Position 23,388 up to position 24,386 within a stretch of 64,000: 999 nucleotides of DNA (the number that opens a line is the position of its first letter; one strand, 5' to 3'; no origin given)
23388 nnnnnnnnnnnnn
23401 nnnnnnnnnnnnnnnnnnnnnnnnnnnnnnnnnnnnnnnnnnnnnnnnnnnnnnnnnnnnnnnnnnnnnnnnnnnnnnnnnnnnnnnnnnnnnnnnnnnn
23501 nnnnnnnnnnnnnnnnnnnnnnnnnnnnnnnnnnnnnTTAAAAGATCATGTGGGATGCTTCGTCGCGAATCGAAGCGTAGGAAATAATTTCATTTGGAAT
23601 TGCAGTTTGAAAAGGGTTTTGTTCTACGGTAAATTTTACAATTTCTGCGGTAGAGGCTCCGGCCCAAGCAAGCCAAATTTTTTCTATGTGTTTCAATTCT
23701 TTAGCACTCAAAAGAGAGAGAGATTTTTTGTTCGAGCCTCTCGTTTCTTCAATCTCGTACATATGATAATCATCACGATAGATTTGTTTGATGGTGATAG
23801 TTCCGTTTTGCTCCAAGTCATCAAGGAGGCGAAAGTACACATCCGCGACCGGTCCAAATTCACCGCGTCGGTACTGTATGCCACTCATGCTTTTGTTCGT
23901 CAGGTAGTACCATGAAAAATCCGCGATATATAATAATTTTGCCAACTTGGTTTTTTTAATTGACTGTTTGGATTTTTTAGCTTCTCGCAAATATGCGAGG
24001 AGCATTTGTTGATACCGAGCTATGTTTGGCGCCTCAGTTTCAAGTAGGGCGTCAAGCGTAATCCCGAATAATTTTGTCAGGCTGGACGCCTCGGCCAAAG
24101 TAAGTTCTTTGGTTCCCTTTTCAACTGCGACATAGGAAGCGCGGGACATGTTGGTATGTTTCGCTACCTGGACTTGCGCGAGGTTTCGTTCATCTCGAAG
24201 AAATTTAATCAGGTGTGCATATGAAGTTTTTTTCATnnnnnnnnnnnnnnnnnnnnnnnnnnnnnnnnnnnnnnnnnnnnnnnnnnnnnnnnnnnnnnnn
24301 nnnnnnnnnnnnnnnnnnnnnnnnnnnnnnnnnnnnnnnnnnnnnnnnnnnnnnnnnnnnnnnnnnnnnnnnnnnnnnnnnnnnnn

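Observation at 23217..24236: Candidate toxin-antitoxin pair: HTH-XRE/Panacea(DUF4065)-like protein plus a small Cys/His protein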

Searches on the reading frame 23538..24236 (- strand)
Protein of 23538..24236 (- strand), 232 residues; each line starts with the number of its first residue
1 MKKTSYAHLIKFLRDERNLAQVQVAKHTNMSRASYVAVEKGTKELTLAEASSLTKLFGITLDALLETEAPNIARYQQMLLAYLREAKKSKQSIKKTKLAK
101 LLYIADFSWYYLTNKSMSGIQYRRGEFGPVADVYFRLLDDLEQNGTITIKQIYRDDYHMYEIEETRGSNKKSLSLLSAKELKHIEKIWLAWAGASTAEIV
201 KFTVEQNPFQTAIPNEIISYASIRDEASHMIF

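Call 3: search_protein_families(library=pfam, proteins=[window:23538-24236:-], max_evalue=1)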
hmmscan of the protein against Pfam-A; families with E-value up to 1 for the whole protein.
window:23538-24236:- (232 aa): 7 families
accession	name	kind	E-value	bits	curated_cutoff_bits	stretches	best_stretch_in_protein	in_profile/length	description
PF13274.11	SocA_Panacea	-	3.6e-12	47.6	25.7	1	98-208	1-111/113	Antitoxin SocA-like, Panacea domain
PF01381.28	HTH_3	-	2.7e-08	34.1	23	1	10-64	1-55/55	Helix-turn-helix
PF12844.13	HTH_19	-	4.8e-06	26.8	30.2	1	9-68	3-62/64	Helix-turn-helix domain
PF13560.12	HTH_31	-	4.6e-05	24.1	27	1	7-62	3-59/64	Helix-turn-helix domain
PF22665.2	DUF6293_C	-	0.0055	17.6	27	1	74-152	12-82/101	DUF6293 C-terminal winged helix domain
PF13744.12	HTH_37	-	0.009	16.2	27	1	3-41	16-54/80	Helix-turn-helix domain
PF22903.3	DA_C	-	0.21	11.9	27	1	115-179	5-70/165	Diels-Alderase, C-terminal domain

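Call 4: search_protein_families(library=ncbifam, proteins=[window:23538-24236:-], max_evalue=1)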
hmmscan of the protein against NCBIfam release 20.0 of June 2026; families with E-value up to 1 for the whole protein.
window:23538-24236:- (232 aa): 8 families
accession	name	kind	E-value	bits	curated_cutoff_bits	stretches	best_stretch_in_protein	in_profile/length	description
NF041951.1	phage_RstR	subfamily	3.9e-07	30.3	80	1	8-72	5-69/108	RstR family transcriptional repressor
TIGR03070.1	couple_hipB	subfamily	7.1e-06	25.9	71.65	1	7-61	4-58/58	type II toxin-antitoxin system Y4mF family antitoxin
NF048014.1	antitoxin_DarG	equivalog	0.00011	21.6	250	1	66-179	160-265/338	type II toxin-antitoxin system antitoxin DNA ADP-ribosyl glycohydrolase DarG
NF038139.1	Reg_Aceta_RamB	equivalog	0.003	16.3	700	1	10-63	7-60/465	acetate metabolism transcriptional regulator RamB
NF047948.1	male_kill_WMK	equivalog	0.021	14.3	300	1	10-102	167-258/300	WO male-killing family protein Wmk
NF006015.0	PRK08154.1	subfamily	0.032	13.4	204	1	9-98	34-122/314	anaerobic benzoate catabolism transcriptional regulator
NF047745.1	SocA_antitoxin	equivalog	0.039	13.6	190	1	83-152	11-79/176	type VI toxin-antitoxin system SocA family antitoxin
NF053597.1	EnfR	exception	0.44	10.7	260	0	195-213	94-112/142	transcriptional factor EnfR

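Call 5: search_protein_families(library=padloc, proteins=[window:23538-24236:-], max_evalue=1)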
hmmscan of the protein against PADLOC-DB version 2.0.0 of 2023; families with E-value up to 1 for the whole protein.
window:23538-24236:- (232 aa): 6 families
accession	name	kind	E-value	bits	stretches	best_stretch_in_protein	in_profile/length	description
PDLC03665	Control_protein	-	5.5e-07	27.8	1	5-67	8-71/77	control protein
PDLC04775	PDC-M69A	-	3.5e-05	22.3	1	15-89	17-91/113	-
PDLC04142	capH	-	4.2e-05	22.6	1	3-69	4-70/103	capH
PDLC02926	HTH_VI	-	7.6e-05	20.9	1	8-65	4-61/92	-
PDLC03954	RmrA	-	0.0015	15.5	1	8-96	13-101/380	-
PDLC03668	Control_protein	-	0.037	12.5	1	7-48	10-51/79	control protein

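Call 9: find_homologous_proteins(query=window:23538-24236:-)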
Query window:23538-24236:- (232 aa): 295 proteins with E <= 0.001 among 745 candidates; the best 120 are listed.
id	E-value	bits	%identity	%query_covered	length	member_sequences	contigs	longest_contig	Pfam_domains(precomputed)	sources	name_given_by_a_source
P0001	4.9e-145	499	100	100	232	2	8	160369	PF12844.14,PF13274.12,PF01381.29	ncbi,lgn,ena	-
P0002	5.4e-132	456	89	100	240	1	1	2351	PF12844.14,PF13274.12,PF01381.29,PF13560.13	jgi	jgi:DNA-binding XRE family transcriptional regulator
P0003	3.3e-117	408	80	100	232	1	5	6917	PF12844.14,PF13274.12,PF01381.29,PF13560.13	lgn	-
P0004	1.6e-101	357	71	100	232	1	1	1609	PF13274.12,PF01381.29,PF13560.13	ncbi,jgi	jgi:transcriptional regulator with XRE-family HTH domain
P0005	1.2e-97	344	67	99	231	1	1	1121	PF12844.14,PF13274.12,PF01381.29,PF13560.13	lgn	-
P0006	1.1e-96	341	68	99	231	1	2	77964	PF12844.14,PF13274.12,PF01381.29,PF13560.13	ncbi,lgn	-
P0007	3.0e-95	336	70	99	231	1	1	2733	PF13274.12,PF01381.29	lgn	-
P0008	5.7e-93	329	67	100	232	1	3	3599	PF12844.14,PF13274.12,PF01381.29,PF13560.13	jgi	jgi:transcriptional regulator with XRE-family HTH domain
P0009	3.1e-92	326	66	99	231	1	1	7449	PF12844.14,PF13274.12,PF01381.29,PF13560.13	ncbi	-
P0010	3.8e-92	326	64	99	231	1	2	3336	PF12844.14,PF13274.12,PF01381.29,PF13560.13,PF13443.13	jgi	jgi:transcriptional regulator with XRE-family HTH domain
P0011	1.1e-91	324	66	99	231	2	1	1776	PF12844.14,PF13274.12,PF01381.29,PF13560.13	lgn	-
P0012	1.1e-91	324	65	99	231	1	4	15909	PF12844.14,PF13274.12,PF01381.29,PF13560.13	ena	-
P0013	1.5e-91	324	65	99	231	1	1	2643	PF13274.12,PF01381.29,PF13560.13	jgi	jgi:DNA-binding XRE family transcriptional regulator/uncharacterized phage-associated protein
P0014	1.5e-90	321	66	99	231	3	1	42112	PF13274.12,PF01381.29,PF13560.13,PF13443.13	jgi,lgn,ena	-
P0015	1.5e-90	321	63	99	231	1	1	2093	PF12844.14,PF13274.12,PF01381.29,PF13560.13,PF13443.13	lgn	-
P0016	3.2e-90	320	66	99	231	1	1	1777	PF12844.14,PF13274.12,PF01381.29,PF13560.13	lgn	-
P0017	6.6e-90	319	64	99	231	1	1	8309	PF12844.14,PF13274.12,PF01381.29,PF13560.13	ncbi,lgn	-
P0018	7.7e-90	318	63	100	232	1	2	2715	PF12844.14,PF13274.12,PF01381.29,PF13560.13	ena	-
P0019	9.6e-90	318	64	100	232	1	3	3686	PF12844.14,PF13274.12,PF01381.29,PF13560.13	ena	-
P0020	1.2e-89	318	65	99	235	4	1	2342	PF12844.14,PF13274.12,PF01381.29,PF13560.13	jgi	jgi:DNA-binding XRE family transcriptional regulator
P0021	1.3e-89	318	63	99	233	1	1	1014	PF12844.14,PF13274.12,PF01381.29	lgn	-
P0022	1.6e-89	317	64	99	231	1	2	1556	PF12844.14,PF13274.12,PF01381.29,PF13560.13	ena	-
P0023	1.6e-89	317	64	99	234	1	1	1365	PF12844.14,PF13274.12,PF01381.29,PF13560.13,PF13443.13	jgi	jgi:transcriptional regulator with XRE-family HTH domain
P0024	1.7e-89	317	64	99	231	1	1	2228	PF12844.14,PF13274.12,PF01381.29,PF13560.13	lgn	-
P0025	2.4e-89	317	65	99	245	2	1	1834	PF12844.14,PF13274.12,PF01381.29,PF13560.13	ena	-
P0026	3.9e-89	316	65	99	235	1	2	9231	PF13274.12,PF01381.29,PF13560.13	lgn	-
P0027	8.8e-89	315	65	99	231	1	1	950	PF13274.12,PF01381.29,PF13560.13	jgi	jgi:transcriptional regulator with XRE-family HTH domain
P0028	9.3e-89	315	64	99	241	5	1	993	PF12844.14,PF13274.12,PF01381.29,PF13560.13,PF13443.13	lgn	-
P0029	1.1e-88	315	65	97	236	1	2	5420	PF12844.14,PF13274.12,PF01381.29,PF13560.13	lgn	-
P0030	2.2e-88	314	64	99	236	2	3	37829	PF12844.14,PF13274.12,PF01381.29,PF13560.13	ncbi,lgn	-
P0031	2.5e-88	313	65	99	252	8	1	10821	PF12844.14,PF13274.12,PF01381.29,PF13560.13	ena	-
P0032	3.3e-88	313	65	99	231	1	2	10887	PF12844.14,PF13274.12,PF01381.29,PF13560.13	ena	-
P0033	3.9e-88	313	64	99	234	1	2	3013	PF12844.14,PF13274.12,PF01381.29,PF13560.13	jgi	jgi:transcriptional regulator with XRE-family HTH domain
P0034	6.8e-88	312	64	99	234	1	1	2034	PF12844.14,PF13274.12,PF01381.29,PF13560.13,PF13443.13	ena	-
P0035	8.8e-88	312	65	99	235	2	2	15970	PF12844.14,PF13274.12,PF01381.29,PF13560.13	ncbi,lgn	-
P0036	9.5e-88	312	65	96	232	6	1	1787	PF12844.14,PF13274.12,PF01381.29,PF13560.13,PF13443.13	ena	-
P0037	1.3e-87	311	61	99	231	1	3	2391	PF12844.14,PF13274.12,PF01381.29,PF13560.13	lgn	-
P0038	1.3e-87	311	62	99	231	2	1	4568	PF12844.14,PF13274.12,PF01381.29,PF13560.13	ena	-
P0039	1.8e-87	311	62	99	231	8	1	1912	PF12844.14,PF13274.12,PF01381.29,PF13560.13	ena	-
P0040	1.9e-87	311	63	99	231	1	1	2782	PF12844.14,PF13274.12,PF01381.29,PF13560.13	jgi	jgi:DNA-binding XRE family transcriptional regulator/uncharacterized phage-associated protein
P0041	2.2e-87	310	62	99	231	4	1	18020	PF12844.14,PF13274.12,PF01381.29,PF13560.13,PF13443.13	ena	-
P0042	3.0e-87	310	62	99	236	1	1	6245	PF12844.14,PF13274.12,PF01381.29,PF13560.13,PF13443.13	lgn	-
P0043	4.0e-87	310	63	99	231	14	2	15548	PF12844.14,PF13274.12,PF01381.29,PF13560.13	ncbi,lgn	-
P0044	6.7e-87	309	62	99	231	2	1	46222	PF12844.14,PF13274.12,PF01381.29,PF13560.13,PF13443.13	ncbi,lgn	-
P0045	7.1e-87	309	62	99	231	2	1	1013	PF12844.14,PF13274.12,PF01381.29,PF13560.13,PF13443.13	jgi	jgi:DNA-binding XRE family transcriptional regulator/uncharacterized phage-associated protein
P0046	8.1e-87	308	62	99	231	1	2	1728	PF12844.14,PF13274.12,PF01381.29,PF13560.13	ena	-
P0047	8.8e-87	308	63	99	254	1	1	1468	PF12844.14,PF13274.12,PF01381.29,PF13560.13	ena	-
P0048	1.3e-86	308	65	95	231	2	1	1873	PF13274.12,PF01381.29,PF13560.13,PF13443.13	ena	-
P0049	1.5e-86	308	61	99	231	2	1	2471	PF12844.14,PF13274.12,PF01381.29,PF13560.13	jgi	-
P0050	1.7e-86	307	63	99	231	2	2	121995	PF12844.14,PF13274.12,PF01381.29,PF13560.13,PF13443.13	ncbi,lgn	-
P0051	2.3e-86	307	63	99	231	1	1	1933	PF12844.14,PF13274.12,PF01381.29,PF13560.13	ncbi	-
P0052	2.8e-86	307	62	99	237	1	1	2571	PF12844.14,PF13274.12,PF01381.29,PF13560.13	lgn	-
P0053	2.9e-86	307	61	99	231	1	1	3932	PF12844.14,PF13274.12,PF01381.29,PF13560.13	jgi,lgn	jgi:transcriptional regulator with XRE-family HTH domain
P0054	3.2e-86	307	63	99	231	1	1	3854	PF12844.14,PF13274.12,PF01381.29,PF13560.13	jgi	jgi:DNA-binding XRE family transcriptional regulator/uncharacterized phage-associated protein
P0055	3.5e-86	306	63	99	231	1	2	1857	PF12844.14,PF13274.12,PF01381.29,PF13560.13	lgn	-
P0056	4.2e-86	306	62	99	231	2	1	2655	PF13274.12,PF01381.29,PF13560.13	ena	-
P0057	5.0e-86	306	62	99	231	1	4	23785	PF12844.14,PF13274.12,PF01381.29,PF13560.13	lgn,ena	-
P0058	5.4e-86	306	63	99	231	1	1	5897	PF12844.14,PF13274.12,PF01381.29,PF13560.13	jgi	jgi:transcriptional regulator with XRE-family HTH domain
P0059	6.3e-86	306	60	99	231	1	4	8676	PF12844.14,PF13274.12,PF01381.29,PF13560.13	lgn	-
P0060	9.5e-86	305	62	99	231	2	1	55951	PF12844.14,PF13274.12,PF01381.29,PF13560.13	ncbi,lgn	-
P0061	9.7e-86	305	62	99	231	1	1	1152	PF13274.12,PF01381.29,PF13560.13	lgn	-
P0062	1.5e-85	304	61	99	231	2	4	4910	PF12844.14,PF13274.12,PF01381.29,PF13560.13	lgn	-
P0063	1.9e-85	304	61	99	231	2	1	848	PF12844.14,PF13274.12,PF01381.29,PF13560.13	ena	-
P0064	2.3e-85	304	63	99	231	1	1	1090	PF12844.14,PF13274.12,PF01381.29,PF13560.13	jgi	jgi:transcriptional regulator with XRE-family HTH domain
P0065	2.4e-85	304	63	99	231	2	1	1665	PF12844.14,PF13274.12,PF01381.29,PF13560.13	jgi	jgi:DNA-binding XRE family transcriptional regulator/uncharacterized phage-associated protein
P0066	6.7e-85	302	60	99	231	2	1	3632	PF12844.14,PF13274.12,PF01381.29,PF13560.13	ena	-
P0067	1.3e-84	301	62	99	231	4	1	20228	PF13274.12,PF01381.29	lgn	-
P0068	1.5e-84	301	60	100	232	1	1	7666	PF12844.14,PF13274.12,PF01381.29,PF13560.13,PF13443.13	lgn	-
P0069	2.9e-84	300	63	99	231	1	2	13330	PF13274.12,PF01381.29,PF13560.13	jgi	jgi:transcriptional regulator with XRE-family HTH domain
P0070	4.4e-84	300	62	99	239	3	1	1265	PF12844.14,PF13274.12,PF01381.29,PF13560.13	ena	-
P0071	7.7e-84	299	63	99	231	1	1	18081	PF12844.14,PF13274.12,PF01381.29,PF13560.13,PF13443.13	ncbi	-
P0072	7.9e-84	299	63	99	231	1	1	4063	PF12844.14,PF13274.12,PF01381.29,PF13560.13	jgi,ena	jgi:DNA-binding XRE family transcriptional regulator/uncharacterized phage-associated protein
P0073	8.2e-84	299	61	99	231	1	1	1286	PF12844.14,PF13274.12,PF01381.29,PF13560.13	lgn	-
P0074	9.2e-84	299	57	99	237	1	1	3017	PF12844.14,PF13274.12,PF01381.29,PF13560.13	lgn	-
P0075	1.1e-83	298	62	100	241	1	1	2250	PF12844.14,PF13274.12,PF01381.29,PF13560.13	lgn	-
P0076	1.1e-83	298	60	99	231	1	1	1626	PF12844.14,PF13274.12,PF01381.29,PF13560.13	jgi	jgi:transcriptional regulator with XRE-family HTH domain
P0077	4.9e-82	293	61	99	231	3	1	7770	PF12844.14,PF13274.12,PF01381.29,PF13560.13,PF13443.13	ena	-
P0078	1.7e-81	291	60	99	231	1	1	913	PF13274.12,PF01381.29,PF13560.13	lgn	-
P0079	1.7e-81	291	60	99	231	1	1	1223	PF13274.12,PF01381.29,PF13560.13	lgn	-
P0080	1.7e-81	291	61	99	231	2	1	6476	PF12844.14,PF13274.12,PF01381.29,PF13560.13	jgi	jgi:DNA-binding XRE family transcriptional regulator/uncharacterized phage-associated protein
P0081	2.9e-81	290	62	99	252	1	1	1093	PF12844.14,PF13274.12,PF01381.29,PF13560.13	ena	-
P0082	3.0e-81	290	61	99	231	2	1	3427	PF12844.14,PF13274.12,PF01381.29,PF13560.13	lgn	-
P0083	1.8e-80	288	59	99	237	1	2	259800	PF12844.14,PF13274.12,PF01381.29,PF13560.13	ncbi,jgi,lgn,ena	-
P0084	2.0e-80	288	60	99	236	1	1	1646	PF12844.14,PF13274.12,PF01381.29,PF13560.13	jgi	-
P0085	2.9e-80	287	59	99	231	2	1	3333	PF13274.12,PF01381.29,PF13560.13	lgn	-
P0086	6.8e-80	286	61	95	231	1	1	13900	PF12844.14,PF13274.12,PF01381.29,PF13560.13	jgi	-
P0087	4.3e-79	283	57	99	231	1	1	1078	PF12844.14,PF13274.12,PF01381.29,PF13560.13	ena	-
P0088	4.9e-79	283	59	99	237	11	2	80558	PF12844.14,PF13274.12,PF01381.29,PF13560.13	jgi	-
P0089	8.4e-79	282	57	99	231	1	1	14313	PF13274.12,PF01381.29,PF13560.13,PF13443.13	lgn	-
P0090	4.4e-78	280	59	95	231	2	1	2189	PF12844.14,PF13274.12,PF01381.29,PF13560.13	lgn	-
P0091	8.0e-78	279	60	95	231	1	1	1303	PF13744.13,PF12844.14,PF13274.12,PF01381.29,PF13560.13,PF13443.13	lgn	-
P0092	8.4e-78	279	56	99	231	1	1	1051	PF12844.14,PF13274.12,PF01381.29,PF13560.13,PF13443.13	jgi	jgi:transcriptional regulator with XRE-family HTH domain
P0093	3.8e-77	277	60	95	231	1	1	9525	PF13744.13,PF12844.14,PF13274.12,PF01381.29,PF13560.13,PF13443.13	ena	-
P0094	1.3e-76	275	57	99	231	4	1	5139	PF12844.14,PF13274.12,PF01381.29,PF13560.13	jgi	-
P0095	2.4e-76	274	59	99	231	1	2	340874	PF12844.14,PF13274.12,PF01381.29,PF13560.13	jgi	jgi:DNA-binding XRE family transcriptional regulator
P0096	3.2e-76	274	58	95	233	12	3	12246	PF12844.14,PF13274.12,PF01381.29,PF13560.13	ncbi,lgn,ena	-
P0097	1.2e-75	272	59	94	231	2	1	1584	PF12844.14,PF13274.12,PF01381.29,PF13560.13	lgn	-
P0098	6.3e-75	270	59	95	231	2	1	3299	PF12844.14,PF13274.12,PF01381.29,PF13560.13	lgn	-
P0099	1.1e-73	266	55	99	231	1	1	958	PF12844.14,PF13274.12,PF01381.29,PF13560.13,PF13443.13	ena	-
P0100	1.6e-73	265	57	99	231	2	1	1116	PF12844.14,PF13274.12,PF01381.29,PF13560.13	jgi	jgi:transcriptional regulator with XRE-family HTH domain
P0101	7.7e-73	263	56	99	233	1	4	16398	PF12844.14,PF13274.12,PF01381.29,PF13560.13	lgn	-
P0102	1.5e-72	262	58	94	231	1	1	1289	PF12844.14,PF13274.12,PF01381.29,PF13560.13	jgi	jgi:transcriptional regulator with XRE-family HTH domain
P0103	7.5e-72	260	55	95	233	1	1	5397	PF12844.14,PF13274.12,PF01381.29,PF13560.13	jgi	jgi:transcriptional regulator with XRE-family HTH domain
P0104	1.1e-71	259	55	99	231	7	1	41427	PF12844.14,PF13274.12,PF01381.29,PF13560.13,PF13443.13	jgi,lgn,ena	-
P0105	1.5e-71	259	55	99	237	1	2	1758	PF12844.14,PF13274.12,PF01381.29,PF13560.13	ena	-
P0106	3.7e-71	257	55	99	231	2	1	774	PF12844.14,PF13274.12,PF01381.29,PF13560.13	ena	-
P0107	4.4e-71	257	55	99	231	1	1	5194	PF12844.14,PF13274.12,PF01381.29,PF13560.13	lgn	-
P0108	1.2e-69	252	54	99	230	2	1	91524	PF12844.14,PF13274.12,PF01381.29,PF13560.13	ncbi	-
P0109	2.1e-69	252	55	99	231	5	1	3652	PF12844.14,PF13274.12,PF01381.29,PF13560.13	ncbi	-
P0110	2.5e-69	251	54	95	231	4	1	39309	PF12844.14,PF13274.12,PF01381.29,PF13560.13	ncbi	-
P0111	2.9e-69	251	55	94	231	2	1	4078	PF12844.14,PF13274.12,PF01381.29,PF13560.13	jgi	-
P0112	8.7e-69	250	55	99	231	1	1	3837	PF12844.14,PF13274.12,PF01381.29,PF13560.13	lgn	-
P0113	1.1e-68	249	54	99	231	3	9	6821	PF12844.14,PF13274.12,PF01381.29,PF13560.13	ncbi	-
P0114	2.1e-68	248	52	99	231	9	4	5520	PF12844.14,PF13274.12,PF01381.29,PF13560.13,PF13443.13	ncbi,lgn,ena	-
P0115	2.3e-68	248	55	98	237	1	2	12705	PF13274.12,PF01381.29,PF13560.13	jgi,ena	-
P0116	3.6e-68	248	53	99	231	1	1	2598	PF12844.14,PF13274.12,PF01381.29,PF13560.13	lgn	-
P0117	2.0e-67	245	54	99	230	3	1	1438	PF13274.12,PF01381.29,PF13560.13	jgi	jgi:transcriptional regulator with XRE-family HTH domain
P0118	1.0e-66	243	70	67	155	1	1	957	PF13274.12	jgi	jgi:uncharacterized phage-associated protein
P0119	1.2e-66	243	53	97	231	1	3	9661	PF12844.14,PF13274.12,PF01381.29,PF13560.13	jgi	jgi:transcriptional regulator with XRE-family HTH domain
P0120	2.6e-66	242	51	100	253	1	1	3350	PF12844.14,PF13274.12,PF01381.29,PF13560.13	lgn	-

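Call 10: find_encoding_contigs(protein=P0001, flank=4000, max_places=4)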
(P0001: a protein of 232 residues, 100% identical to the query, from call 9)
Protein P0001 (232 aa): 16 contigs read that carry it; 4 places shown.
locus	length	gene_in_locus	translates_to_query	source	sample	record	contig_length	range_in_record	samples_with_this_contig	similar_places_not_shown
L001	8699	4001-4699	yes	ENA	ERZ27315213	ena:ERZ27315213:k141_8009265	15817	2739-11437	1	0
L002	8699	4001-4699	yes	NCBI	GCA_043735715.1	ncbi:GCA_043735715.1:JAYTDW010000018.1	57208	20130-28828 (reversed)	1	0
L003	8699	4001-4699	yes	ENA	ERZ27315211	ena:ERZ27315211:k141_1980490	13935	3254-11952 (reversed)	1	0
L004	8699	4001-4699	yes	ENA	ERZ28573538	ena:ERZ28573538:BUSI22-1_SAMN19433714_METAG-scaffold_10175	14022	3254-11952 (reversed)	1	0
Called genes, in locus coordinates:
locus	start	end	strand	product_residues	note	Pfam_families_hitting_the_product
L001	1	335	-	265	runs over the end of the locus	PF03372:Exo_endo_phos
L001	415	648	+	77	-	-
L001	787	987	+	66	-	PF00313:CSD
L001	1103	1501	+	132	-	-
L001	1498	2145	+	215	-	-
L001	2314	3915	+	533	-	PF17871:AAA_lid_9 (weak), PF00004:AAA (weak), PF07724:AAA_2, PF07728:AAA_5, PF10431:ClpB_D2-small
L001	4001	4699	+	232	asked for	PF12844:HTH_19 (weak), PF01381:HTH_3, PF13274:SocA_Panacea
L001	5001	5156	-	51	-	-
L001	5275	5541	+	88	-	PF00312:Ribosomal_S15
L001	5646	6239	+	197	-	PF01936:NYN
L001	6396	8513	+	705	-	PF01138:RNase_PH, PF00013:KH_1, PF00575:S1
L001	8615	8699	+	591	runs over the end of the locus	-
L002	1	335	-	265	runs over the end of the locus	PF03372:Exo_endo_phos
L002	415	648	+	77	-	-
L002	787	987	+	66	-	PF00313:CSD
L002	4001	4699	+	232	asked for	PF12844:HTH_19 (weak), PF01381:HTH_3, PF13274:SocA_Panacea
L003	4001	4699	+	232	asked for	PF12844:HTH_19 (weak), PF01381:HTH_3, PF13274:SocA_Panacea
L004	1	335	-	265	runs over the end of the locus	PF03372:Exo_endo_phos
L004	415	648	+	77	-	-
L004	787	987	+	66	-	PF00313:CSD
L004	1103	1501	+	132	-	-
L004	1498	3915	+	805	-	PF17871:AAA_lid_9 (weak), PF07724:AAA_2, PF00004:AAA (weak), PF07728:AAA_5, PF10431:ClpB_D2-small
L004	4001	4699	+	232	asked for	PF12844:HTH_19 (weak), PF01381:HTH_3, PF13274:SocA_Panacea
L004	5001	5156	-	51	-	-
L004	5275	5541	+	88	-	PF00312:Ribosomal_S15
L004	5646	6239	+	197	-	PF01936:NYN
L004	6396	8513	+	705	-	PF01138:RNase_PH, PF00013:KH_1, PF00575:S1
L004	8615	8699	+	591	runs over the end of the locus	-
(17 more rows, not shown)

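Call 11: find_encoding_contigs(protein=P0003, flank=4000, max_places=3)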
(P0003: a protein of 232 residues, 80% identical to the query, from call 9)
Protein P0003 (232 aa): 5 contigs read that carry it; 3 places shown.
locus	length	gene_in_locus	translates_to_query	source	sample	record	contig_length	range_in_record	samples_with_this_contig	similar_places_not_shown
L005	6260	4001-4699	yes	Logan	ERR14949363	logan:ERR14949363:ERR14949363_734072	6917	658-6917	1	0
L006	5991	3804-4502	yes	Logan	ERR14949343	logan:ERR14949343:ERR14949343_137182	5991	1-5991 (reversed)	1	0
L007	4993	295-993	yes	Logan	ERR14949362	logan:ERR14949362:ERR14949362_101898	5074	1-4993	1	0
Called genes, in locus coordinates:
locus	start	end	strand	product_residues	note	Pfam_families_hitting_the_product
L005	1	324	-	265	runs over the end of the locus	PF03372:Exo_endo_phos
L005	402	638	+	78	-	-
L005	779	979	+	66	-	PF00313:CSD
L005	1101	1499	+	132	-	-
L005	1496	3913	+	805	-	PF17871:AAA_lid_9 (weak), PF07724:AAA_2, PF00004:AAA (weak), PF07728:AAA_5, PF10431:ClpB_D2-small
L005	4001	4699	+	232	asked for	PF12844:HTH_19 (faint), PF13560:HTH_31, PF01381:HTH_3, PF13274:SocA_Panacea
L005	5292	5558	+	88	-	PF00312:Ribosomal_S15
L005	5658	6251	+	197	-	PF01936:NYN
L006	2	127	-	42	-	?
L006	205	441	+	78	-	-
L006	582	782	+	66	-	PF00313:CSD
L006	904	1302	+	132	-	-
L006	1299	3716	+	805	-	PF17871:AAA_lid_9 (weak), PF07724:AAA_2, PF00004:AAA (weak), PF07728:AAA_5, PF10431:ClpB_D2-small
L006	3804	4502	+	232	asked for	PF12844:HTH_19 (faint), PF13560:HTH_31, PF01381:HTH_3, PF13274:SocA_Panacea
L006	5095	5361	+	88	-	PF00312:Ribosomal_S15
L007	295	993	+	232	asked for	PF12844:HTH_19 (faint), PF13560:HTH_31, PF01381:HTH_3, PF13274:SocA_Panacea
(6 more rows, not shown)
